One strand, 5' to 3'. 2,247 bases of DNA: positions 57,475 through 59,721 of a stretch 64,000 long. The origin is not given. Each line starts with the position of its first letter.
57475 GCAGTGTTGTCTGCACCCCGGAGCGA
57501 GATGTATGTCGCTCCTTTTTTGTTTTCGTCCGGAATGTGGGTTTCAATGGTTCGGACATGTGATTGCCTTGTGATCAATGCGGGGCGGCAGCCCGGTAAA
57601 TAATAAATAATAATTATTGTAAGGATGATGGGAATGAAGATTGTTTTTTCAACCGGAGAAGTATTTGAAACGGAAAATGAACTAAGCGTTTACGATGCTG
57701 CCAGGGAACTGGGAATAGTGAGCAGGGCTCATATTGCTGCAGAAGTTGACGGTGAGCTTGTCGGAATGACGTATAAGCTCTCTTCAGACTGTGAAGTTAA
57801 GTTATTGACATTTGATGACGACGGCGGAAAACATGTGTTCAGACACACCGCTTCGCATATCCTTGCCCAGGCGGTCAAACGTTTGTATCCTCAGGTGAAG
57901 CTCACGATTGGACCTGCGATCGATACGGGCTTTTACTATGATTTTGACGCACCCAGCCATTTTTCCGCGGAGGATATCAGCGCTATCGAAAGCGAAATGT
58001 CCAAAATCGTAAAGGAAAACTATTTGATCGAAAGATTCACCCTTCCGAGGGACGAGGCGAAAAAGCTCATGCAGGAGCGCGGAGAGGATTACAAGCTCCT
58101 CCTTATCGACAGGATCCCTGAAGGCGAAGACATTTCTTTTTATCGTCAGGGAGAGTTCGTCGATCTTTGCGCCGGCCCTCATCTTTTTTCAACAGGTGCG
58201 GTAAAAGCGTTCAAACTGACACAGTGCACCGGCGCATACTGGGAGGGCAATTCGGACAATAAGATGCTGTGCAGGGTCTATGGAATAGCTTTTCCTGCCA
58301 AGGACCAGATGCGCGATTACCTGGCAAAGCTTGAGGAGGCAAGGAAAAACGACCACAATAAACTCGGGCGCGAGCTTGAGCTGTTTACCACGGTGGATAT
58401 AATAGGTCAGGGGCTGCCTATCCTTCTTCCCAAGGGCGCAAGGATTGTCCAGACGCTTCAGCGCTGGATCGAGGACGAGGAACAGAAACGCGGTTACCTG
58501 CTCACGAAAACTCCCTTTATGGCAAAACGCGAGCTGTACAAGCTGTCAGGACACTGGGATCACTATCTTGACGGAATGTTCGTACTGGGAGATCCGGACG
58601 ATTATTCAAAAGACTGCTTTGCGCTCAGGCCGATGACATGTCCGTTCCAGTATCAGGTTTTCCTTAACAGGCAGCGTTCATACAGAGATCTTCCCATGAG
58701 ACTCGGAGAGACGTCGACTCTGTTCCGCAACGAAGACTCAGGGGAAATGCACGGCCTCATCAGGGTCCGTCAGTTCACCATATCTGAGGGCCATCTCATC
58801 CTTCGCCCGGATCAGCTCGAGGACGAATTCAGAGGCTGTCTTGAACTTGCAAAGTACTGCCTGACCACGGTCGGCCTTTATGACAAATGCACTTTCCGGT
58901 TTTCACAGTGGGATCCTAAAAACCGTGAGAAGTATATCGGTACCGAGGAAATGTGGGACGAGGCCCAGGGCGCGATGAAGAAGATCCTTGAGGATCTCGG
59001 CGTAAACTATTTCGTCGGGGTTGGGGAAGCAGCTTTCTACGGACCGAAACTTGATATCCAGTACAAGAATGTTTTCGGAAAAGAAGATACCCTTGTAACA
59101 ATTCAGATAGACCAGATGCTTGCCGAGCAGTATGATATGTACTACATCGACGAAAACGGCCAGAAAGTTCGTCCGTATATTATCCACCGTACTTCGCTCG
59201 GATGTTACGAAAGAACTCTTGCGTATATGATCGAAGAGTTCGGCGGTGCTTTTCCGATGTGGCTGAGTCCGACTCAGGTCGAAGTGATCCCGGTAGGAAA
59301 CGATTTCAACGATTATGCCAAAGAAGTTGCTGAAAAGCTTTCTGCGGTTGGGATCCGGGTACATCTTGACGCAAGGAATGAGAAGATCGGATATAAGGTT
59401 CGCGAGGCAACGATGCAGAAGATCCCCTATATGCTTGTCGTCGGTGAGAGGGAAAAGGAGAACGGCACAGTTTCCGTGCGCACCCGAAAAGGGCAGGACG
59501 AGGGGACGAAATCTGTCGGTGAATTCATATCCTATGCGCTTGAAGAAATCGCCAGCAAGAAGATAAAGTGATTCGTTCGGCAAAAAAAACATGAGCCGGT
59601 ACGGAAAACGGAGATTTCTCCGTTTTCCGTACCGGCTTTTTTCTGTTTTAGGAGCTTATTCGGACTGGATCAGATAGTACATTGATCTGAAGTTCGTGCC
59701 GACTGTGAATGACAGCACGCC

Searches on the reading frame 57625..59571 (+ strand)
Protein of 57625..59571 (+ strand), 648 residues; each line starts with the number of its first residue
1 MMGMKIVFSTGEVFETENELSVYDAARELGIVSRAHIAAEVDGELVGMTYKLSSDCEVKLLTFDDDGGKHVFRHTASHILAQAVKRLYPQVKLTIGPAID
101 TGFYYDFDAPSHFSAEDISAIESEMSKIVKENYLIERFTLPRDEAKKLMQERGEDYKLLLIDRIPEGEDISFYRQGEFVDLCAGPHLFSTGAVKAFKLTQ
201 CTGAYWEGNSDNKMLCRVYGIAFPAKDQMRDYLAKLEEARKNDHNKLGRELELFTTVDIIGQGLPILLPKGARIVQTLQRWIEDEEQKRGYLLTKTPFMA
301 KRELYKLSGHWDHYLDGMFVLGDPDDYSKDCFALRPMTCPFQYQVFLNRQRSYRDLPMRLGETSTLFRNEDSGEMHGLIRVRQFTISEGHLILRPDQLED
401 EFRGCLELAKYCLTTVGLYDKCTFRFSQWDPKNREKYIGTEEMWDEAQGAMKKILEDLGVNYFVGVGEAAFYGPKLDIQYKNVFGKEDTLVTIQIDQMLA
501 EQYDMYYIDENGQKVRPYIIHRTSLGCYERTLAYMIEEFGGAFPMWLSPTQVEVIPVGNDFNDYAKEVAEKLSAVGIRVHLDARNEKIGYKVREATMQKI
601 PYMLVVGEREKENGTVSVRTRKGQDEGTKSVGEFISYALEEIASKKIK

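Call 54: search_protein_families(library=pfam, proteins=[window:57625-59571:+], max_evalue=0.00001)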
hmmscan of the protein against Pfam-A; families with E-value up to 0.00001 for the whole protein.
window:57625-59571:+ (648 aa): 3 families
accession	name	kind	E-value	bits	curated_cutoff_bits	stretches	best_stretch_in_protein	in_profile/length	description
PF00587.30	tRNA-synt_2b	-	5.9e-36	124.6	29.3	1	328-538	7-178/179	tRNA synthetase class II core domain (G, H, P, S and T)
PF03129.25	HGTP_anticodon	-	2.6e-27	95.2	21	1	551-640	1-93/94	Anticodon binding domain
PF07973.19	tRNA_SAD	-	3.8e-14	52.8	24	1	170-219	1-44/44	Threonyl and Alanyl tRNA synthetase second additional domain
